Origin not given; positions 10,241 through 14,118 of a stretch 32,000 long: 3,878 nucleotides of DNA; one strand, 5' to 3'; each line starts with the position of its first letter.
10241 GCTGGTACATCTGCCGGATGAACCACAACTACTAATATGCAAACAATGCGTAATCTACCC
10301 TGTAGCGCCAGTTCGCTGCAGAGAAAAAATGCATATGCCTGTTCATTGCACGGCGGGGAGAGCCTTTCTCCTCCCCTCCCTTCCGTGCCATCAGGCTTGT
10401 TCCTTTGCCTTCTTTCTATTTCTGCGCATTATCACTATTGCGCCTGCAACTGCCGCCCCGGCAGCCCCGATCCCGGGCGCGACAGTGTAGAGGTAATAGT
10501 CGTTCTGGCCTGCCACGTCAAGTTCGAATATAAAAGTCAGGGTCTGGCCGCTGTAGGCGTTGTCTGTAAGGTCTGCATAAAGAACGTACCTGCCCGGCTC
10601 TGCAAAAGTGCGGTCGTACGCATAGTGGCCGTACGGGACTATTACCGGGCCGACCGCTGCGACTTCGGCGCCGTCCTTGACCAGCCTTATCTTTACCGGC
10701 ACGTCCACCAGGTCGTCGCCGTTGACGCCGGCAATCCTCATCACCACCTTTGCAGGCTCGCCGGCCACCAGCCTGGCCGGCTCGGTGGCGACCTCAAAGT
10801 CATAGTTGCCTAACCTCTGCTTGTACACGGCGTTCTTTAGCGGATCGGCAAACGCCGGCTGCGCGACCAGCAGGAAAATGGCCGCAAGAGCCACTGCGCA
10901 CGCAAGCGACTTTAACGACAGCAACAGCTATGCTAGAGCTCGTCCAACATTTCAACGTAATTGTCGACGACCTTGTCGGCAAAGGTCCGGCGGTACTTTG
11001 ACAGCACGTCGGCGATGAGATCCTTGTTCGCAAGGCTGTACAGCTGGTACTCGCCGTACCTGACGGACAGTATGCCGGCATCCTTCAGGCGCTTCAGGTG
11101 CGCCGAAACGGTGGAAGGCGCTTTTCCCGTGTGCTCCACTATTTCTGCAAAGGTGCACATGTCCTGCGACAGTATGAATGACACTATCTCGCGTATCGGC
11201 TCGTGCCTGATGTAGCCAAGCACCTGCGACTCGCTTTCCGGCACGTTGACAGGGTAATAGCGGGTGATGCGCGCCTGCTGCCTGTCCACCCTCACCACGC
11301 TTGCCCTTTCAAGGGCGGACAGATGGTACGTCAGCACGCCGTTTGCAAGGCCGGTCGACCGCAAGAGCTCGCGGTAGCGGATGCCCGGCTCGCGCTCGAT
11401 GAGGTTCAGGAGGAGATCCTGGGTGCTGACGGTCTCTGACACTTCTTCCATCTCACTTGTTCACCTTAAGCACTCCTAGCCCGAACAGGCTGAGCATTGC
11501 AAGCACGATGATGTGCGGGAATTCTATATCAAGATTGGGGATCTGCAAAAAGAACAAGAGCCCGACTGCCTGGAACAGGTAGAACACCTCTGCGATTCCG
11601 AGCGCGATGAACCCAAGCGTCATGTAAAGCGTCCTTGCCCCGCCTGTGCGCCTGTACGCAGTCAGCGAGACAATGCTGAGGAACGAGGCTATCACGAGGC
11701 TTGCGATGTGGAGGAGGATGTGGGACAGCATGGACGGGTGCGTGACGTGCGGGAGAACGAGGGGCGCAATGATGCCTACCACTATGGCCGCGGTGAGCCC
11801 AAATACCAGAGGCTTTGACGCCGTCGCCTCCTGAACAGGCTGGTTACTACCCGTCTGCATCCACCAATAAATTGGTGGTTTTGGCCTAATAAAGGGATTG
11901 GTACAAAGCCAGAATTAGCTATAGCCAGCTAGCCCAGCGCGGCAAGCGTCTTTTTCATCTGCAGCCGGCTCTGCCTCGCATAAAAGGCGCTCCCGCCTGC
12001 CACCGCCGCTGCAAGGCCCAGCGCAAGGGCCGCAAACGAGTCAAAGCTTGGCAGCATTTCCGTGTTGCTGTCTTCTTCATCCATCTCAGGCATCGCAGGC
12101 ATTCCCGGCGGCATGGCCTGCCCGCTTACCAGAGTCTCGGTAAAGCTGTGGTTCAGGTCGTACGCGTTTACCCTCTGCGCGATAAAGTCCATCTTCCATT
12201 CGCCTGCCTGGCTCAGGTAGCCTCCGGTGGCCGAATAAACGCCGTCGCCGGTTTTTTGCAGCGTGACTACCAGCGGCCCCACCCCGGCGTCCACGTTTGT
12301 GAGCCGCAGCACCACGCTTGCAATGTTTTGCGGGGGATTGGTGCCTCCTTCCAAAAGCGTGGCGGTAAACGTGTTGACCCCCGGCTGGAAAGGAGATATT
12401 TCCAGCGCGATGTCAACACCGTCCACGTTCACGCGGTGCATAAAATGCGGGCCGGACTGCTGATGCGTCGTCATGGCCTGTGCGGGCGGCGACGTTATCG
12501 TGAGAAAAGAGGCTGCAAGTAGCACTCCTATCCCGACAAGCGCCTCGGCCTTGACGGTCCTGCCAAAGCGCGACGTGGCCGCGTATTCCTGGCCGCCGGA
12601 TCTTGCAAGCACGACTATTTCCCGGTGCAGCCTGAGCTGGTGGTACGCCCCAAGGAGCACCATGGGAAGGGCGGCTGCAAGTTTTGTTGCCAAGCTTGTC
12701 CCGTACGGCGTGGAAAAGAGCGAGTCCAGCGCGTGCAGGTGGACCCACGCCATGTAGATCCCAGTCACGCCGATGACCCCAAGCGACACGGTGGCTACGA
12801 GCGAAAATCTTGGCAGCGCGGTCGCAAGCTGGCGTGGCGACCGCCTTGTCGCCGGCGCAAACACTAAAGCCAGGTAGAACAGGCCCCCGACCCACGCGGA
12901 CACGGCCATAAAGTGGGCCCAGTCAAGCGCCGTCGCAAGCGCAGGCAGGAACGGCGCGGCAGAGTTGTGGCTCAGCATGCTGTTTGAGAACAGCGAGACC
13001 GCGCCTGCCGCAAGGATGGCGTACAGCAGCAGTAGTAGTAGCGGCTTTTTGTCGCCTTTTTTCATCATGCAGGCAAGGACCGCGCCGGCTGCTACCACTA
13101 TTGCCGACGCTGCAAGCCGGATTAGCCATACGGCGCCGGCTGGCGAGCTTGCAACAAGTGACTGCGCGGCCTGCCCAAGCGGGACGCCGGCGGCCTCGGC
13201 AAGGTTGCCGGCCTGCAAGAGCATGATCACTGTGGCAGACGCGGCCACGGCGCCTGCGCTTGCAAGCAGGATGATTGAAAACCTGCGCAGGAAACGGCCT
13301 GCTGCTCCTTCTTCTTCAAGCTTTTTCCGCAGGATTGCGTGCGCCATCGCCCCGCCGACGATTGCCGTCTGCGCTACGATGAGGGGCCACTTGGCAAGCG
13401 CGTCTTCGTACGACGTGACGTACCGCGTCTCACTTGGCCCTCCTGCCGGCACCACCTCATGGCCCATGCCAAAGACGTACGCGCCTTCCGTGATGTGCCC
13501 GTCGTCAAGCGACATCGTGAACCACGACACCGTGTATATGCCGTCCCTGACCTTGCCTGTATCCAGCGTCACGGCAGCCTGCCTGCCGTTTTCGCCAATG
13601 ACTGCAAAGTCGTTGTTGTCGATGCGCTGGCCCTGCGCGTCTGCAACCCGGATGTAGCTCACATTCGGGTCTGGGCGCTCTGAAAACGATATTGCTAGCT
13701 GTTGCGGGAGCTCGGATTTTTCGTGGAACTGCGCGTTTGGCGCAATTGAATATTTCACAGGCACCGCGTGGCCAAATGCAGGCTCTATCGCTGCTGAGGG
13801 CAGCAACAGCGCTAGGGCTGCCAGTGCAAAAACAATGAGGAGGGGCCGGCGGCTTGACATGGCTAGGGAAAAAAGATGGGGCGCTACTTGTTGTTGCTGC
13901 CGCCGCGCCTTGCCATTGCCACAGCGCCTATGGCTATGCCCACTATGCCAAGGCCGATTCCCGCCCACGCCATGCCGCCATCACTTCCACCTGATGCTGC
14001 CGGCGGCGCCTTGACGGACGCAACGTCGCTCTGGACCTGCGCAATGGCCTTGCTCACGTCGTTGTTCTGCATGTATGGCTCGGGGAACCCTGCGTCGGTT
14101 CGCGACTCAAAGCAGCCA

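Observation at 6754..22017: About 15-kb cluster of 13 exported or anchored proteins that reads like a dedicated copper-acquisition/trafficking system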

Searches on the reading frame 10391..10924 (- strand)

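Call 4: search_protein_families(library=pfam, proteins=[window:10391-10924:-], max_evalue=0.1)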
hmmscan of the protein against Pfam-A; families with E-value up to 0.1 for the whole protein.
window:10391-10924:- (177 aa): 0 families

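Call 7: search_protein_families(library=ncbifam, proteins=[window:10391-10924:-], max_evalue=1)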
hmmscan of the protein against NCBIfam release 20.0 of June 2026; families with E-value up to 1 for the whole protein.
window:10391-10924:- (177 aa): 1 family
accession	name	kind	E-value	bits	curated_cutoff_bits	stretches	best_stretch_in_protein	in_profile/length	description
NF058571.1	GVDTG_CTERM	domain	0.075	13.3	29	1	146-169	21-44/44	GVDTG sorting domain-containing protein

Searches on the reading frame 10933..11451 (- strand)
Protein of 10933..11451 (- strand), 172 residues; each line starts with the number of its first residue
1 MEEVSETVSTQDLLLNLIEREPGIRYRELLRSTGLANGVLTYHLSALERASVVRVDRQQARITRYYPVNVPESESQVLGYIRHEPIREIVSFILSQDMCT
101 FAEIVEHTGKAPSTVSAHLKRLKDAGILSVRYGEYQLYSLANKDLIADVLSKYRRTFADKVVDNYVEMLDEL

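Call 4: search_protein_families(library=pfam, proteins=[window:10933-11451:-], max_evalue=0.1)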
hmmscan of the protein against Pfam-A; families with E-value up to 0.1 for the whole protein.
window:10933-11451:- (172 aa): 26 families (the best 25 are shown)
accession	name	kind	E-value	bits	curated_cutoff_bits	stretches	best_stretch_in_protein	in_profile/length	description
PF13412.12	HTH_24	-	1.9e-15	56.6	21.9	2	87-128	6-47/48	Winged helix-turn-helix DNA-binding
PF01022.26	HTH_5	-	5.8e-15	55.3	22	1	88-129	6-46/47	Bacterial regulatory protein, arsR family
PF24266.1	HTH_HVO_0163_N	-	1.3e-11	44.8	31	1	10-78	3-70/70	HVO_0163, N-terminal HTH domain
PF12802.13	MarR_2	-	6.7e-10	39.4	27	1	90-129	11-51/61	MarR family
PF12840.13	HTH_20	-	1.2e-09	38.4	27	2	88-131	8-51/51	Helix-turn-helix domain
PF09339.16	HTH_IclR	-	8.5e-08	32.3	22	1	99-128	19-48/52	IclR helix-turn-helix domain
PF01047.28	MarR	-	7.4e-07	29.4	24.6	2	93-129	12-48/59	MarR family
PF13601.12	HTH_34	-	2.7e-05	24.7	27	0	88-131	4-47/80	Winged helix DNA-binding domain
PF01978.25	TrmB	-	0.0002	21.6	25.6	1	94-141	18-65/68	Sugar-specific transcriptional regulator TrmB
PF13545.12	HTH_Crp_2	-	0.00021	21.6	27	1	102-133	26-56/70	Crp-like helix-turn-helix domain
PF01726.22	LexA_DNA_bind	-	0.00025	21.2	23.7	0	92-130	18-58/65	LexA DNA binding domain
PF21248.3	SoFic-like_C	-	0.00094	19.8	27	1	87-138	19-71/76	Protein adenylyltransferase SoFic-like, C-terminal domain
PF03965.22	Penicillinase_R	-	0.005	17.6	22.6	1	88-138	7-62/115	Penicillinase repressor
PF25212.1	HVO_A0114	-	0.0082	16.4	27.6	0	87-131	25-69/84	HVO_A0114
PF24034.1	DUF7343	-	0.016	15.5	27.6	1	102-132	22-53/62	Domain of unknown function (DUF7343)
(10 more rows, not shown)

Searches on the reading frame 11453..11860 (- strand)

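Call 4: search_protein_families(library=pfam, proteins=[window:11453-11860:-], max_evalue=0.1)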
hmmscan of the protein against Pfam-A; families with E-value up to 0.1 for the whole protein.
window:11453-11860:- (135 aa): 1 family
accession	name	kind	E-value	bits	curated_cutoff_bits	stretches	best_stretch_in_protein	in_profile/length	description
PF17159.10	MASE3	-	0.015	15.4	31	1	44-114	7-78/226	Membrane-associated sensor domain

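Call 7: search_protein_families(library=ncbifam, proteins=[window:11453-11860:-], max_evalue=1)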
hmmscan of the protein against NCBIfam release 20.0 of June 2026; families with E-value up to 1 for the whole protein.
window:11453-11860:- (135 aa): 1 family
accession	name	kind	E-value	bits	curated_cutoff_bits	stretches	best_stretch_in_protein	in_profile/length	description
NF047874.1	MASE3_PAS_HK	subfamily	0.43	9.3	560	1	43-118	12-86/655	MASE3 domain-containing sensor histidine kinase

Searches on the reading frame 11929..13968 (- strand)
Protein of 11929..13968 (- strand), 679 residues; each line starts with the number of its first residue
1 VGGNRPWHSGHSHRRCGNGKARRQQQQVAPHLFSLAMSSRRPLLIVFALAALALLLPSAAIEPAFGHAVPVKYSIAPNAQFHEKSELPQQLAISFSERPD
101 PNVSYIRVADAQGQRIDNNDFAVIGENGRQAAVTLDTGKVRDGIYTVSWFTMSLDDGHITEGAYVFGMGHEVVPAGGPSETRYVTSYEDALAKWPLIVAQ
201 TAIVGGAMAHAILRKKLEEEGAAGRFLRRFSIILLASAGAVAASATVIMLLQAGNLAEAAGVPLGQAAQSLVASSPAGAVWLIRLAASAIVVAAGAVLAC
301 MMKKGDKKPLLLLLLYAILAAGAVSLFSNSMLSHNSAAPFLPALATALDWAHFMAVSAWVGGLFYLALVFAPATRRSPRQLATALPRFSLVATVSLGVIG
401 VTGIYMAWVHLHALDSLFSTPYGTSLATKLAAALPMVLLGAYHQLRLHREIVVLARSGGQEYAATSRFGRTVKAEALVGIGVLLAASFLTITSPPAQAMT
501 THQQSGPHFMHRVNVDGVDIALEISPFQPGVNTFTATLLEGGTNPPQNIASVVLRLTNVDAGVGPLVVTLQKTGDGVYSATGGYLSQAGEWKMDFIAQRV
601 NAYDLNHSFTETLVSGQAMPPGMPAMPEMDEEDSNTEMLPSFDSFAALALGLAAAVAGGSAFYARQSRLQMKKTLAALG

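Call 4: search_protein_families(library=pfam, proteins=[window:11929-13968:-], max_evalue=0.1)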
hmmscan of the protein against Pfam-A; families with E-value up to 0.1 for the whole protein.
window:11929-13968:- (679 aa): 3 families
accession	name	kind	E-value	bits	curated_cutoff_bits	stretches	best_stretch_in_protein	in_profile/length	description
PF05425.18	CopD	-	3.7e-19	69.5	32.1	1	383-489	2-105/105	Copper resistance protein D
PF04234.18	CopC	-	2.5e-10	41.7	23.3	1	67-167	1-91/92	CopC domain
PF13115.11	YtkA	-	0.0017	19.4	25.9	1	514-593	3-82/85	YtkA-like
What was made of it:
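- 11929..13860 (-): G7 = copC/D_a (NVIE_014300). It has a signal peptide (AFG|H), CopC, CopD, a YtkA-like domain and a C-terminal TM helix. This is the YcnJ architecture. It is probably co-transcribed with G8 (23-nt gap). Pfam: CopC 2.5e-10, CopD 3.7e-19, YtkA 1.7e-3 (call 4).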

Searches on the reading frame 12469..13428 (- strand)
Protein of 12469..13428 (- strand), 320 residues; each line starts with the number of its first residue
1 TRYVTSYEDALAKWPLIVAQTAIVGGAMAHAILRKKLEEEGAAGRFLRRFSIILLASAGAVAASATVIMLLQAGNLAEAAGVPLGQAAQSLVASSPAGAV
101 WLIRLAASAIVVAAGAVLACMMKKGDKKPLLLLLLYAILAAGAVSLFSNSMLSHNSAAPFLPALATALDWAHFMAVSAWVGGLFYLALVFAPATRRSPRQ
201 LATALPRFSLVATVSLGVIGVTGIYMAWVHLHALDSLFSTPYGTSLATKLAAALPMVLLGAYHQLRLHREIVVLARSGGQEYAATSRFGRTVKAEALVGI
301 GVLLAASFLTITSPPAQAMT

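Call 82: search_solved_structures(query=window:12469-13428:-, max_evalue=1, show_alignments=2)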
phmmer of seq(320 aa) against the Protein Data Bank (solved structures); distinct sequences matched with E-value up to 1: 0.
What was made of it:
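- On CopD (PF05425): No solved structure is similar in sequence (call 82).
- Tried and rejected: The CopD region has no sequence relative in the PDB (call 82).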

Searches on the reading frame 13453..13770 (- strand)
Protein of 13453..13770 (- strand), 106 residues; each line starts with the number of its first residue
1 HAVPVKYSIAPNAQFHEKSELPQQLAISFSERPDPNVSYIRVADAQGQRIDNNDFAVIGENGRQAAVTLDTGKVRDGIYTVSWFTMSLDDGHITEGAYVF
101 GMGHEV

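Call 64: search_solved_structures(query=window:13453-13770:-, max_evalue=0.01, show_alignments=4)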
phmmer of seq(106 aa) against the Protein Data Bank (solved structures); distinct sequences matched with E-value up to 0.01: 2.
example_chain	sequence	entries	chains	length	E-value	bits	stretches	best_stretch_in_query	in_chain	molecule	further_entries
9c14_A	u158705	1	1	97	9.2e-06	29.1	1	2-100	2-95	Copper transport protein YcnJ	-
5icu_A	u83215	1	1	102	8e-05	26.1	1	10-102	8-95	CopC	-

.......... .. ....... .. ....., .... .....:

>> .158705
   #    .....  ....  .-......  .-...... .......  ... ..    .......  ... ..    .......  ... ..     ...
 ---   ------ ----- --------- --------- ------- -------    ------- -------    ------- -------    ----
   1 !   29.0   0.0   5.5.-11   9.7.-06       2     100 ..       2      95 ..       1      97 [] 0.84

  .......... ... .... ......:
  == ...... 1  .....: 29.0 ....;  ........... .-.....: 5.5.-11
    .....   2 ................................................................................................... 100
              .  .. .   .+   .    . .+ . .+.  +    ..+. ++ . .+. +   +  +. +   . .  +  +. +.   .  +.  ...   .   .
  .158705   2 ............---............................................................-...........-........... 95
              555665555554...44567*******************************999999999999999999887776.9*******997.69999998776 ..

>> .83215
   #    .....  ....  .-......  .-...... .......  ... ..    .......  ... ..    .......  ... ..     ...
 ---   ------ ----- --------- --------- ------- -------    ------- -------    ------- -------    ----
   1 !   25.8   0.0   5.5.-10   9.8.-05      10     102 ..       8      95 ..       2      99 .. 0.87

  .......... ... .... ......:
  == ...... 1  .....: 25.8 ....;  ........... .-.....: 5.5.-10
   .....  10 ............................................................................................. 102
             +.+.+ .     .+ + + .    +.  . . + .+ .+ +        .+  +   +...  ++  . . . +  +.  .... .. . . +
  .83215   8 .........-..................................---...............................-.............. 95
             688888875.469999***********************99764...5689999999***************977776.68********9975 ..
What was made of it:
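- On CopC (C0-1, Cu(II)-only type): His1 and DGH align with YcnJ CopC 9c14 and CopC 5icu (call 64).
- Closest known: Bacillus subtilis ycnKJI operon. Same: CopC has the N-terminal His plus DxH Cu(II) site, and the best PDB hit of the G7 CopC domain is YcnJ itself (call 64).
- The CopC domain of G7 aligns best to YcnJ CopC, 9c14, and to Methylosinus CopC, 5icu, including His1 and DGH (call 64).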
